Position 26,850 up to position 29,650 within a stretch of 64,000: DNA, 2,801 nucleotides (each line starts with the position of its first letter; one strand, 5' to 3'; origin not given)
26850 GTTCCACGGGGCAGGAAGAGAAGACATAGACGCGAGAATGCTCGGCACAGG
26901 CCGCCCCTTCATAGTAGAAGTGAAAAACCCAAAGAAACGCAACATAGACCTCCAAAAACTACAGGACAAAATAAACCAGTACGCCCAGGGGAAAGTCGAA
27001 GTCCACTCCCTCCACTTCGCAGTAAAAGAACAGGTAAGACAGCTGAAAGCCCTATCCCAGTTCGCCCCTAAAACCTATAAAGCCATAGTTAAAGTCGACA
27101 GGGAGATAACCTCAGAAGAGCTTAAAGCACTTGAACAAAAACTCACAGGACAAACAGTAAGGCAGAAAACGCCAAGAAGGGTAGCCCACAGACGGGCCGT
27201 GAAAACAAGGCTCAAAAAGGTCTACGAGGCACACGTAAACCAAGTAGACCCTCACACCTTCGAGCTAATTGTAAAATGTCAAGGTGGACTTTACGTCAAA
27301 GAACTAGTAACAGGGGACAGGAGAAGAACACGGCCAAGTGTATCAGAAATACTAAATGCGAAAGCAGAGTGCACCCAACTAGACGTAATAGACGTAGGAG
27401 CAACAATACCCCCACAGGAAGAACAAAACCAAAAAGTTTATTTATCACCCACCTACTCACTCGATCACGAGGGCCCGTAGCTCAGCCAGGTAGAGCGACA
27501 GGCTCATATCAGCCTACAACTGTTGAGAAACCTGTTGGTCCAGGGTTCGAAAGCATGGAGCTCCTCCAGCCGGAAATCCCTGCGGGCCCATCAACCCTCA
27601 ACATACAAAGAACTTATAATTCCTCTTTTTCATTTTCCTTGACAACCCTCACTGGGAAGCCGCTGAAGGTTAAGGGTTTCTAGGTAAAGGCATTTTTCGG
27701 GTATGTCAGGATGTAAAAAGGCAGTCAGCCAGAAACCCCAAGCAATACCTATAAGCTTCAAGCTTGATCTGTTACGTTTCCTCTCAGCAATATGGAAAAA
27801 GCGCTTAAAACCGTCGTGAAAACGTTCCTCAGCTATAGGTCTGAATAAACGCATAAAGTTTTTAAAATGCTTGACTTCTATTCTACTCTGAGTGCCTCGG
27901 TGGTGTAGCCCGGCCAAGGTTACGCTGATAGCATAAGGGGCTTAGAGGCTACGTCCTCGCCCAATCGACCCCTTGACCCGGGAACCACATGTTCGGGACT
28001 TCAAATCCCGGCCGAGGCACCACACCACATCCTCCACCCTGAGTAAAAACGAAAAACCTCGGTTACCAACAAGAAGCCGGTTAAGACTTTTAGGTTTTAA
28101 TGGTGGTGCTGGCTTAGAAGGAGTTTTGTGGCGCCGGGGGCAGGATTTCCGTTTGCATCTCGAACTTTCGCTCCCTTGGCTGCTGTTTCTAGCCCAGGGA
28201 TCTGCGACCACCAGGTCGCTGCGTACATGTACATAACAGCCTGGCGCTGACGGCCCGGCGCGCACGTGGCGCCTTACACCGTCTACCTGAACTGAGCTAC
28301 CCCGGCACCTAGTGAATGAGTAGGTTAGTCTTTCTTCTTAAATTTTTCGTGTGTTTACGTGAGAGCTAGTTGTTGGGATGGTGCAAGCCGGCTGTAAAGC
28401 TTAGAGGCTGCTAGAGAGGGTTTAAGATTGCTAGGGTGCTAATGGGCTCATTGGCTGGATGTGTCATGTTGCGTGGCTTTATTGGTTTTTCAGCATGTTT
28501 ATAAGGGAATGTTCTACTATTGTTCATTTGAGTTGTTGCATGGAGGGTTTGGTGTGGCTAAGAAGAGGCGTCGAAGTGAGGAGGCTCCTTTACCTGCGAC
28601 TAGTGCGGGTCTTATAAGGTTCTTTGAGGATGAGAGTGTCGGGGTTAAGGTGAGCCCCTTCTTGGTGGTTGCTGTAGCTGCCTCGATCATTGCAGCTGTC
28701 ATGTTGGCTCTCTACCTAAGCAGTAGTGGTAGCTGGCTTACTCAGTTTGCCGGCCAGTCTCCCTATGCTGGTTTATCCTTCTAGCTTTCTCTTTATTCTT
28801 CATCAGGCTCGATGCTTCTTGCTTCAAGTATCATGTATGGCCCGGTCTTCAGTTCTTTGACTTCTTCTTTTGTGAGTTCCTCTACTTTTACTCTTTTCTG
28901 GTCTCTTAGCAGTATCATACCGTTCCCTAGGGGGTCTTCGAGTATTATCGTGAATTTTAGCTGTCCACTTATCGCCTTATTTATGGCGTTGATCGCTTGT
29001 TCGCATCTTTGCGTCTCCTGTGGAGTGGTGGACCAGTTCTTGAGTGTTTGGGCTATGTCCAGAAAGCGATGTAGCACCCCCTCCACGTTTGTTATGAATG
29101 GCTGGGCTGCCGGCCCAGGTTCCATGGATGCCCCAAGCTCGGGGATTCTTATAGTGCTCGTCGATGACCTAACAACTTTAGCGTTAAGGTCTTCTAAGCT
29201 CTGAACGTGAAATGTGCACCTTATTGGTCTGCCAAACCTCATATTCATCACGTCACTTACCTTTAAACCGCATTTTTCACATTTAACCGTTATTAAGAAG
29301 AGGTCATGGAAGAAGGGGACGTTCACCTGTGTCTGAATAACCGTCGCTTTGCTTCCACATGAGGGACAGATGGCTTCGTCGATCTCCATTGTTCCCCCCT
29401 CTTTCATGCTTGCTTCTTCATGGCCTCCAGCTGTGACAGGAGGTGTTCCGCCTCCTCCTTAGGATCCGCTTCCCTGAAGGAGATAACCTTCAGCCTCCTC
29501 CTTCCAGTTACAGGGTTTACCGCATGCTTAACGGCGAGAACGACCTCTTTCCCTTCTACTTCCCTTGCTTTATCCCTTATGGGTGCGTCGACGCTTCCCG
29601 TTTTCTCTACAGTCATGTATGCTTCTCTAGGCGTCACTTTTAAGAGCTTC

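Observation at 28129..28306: tRNA-Asn(GTT) interrupted by four introns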

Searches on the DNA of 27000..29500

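Call 6: search_rna_families(source=window, start=27000, end=29500, threshold=evalue, max_evalue=10, show_alignments=4)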
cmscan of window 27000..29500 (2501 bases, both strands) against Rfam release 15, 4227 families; matches with E-value up to 10: 2.
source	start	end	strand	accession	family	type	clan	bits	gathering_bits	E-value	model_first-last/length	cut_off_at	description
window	27471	27564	+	RF00005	tRNA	Gene; tRNA;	CL00001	18.8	29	1.5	1-71/71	no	tRNA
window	27565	27688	+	RF02706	TeloSII_ncR30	Gene; sRNA;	-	17.9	86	0.38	1-226/226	no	TeloSII non coding RNA 30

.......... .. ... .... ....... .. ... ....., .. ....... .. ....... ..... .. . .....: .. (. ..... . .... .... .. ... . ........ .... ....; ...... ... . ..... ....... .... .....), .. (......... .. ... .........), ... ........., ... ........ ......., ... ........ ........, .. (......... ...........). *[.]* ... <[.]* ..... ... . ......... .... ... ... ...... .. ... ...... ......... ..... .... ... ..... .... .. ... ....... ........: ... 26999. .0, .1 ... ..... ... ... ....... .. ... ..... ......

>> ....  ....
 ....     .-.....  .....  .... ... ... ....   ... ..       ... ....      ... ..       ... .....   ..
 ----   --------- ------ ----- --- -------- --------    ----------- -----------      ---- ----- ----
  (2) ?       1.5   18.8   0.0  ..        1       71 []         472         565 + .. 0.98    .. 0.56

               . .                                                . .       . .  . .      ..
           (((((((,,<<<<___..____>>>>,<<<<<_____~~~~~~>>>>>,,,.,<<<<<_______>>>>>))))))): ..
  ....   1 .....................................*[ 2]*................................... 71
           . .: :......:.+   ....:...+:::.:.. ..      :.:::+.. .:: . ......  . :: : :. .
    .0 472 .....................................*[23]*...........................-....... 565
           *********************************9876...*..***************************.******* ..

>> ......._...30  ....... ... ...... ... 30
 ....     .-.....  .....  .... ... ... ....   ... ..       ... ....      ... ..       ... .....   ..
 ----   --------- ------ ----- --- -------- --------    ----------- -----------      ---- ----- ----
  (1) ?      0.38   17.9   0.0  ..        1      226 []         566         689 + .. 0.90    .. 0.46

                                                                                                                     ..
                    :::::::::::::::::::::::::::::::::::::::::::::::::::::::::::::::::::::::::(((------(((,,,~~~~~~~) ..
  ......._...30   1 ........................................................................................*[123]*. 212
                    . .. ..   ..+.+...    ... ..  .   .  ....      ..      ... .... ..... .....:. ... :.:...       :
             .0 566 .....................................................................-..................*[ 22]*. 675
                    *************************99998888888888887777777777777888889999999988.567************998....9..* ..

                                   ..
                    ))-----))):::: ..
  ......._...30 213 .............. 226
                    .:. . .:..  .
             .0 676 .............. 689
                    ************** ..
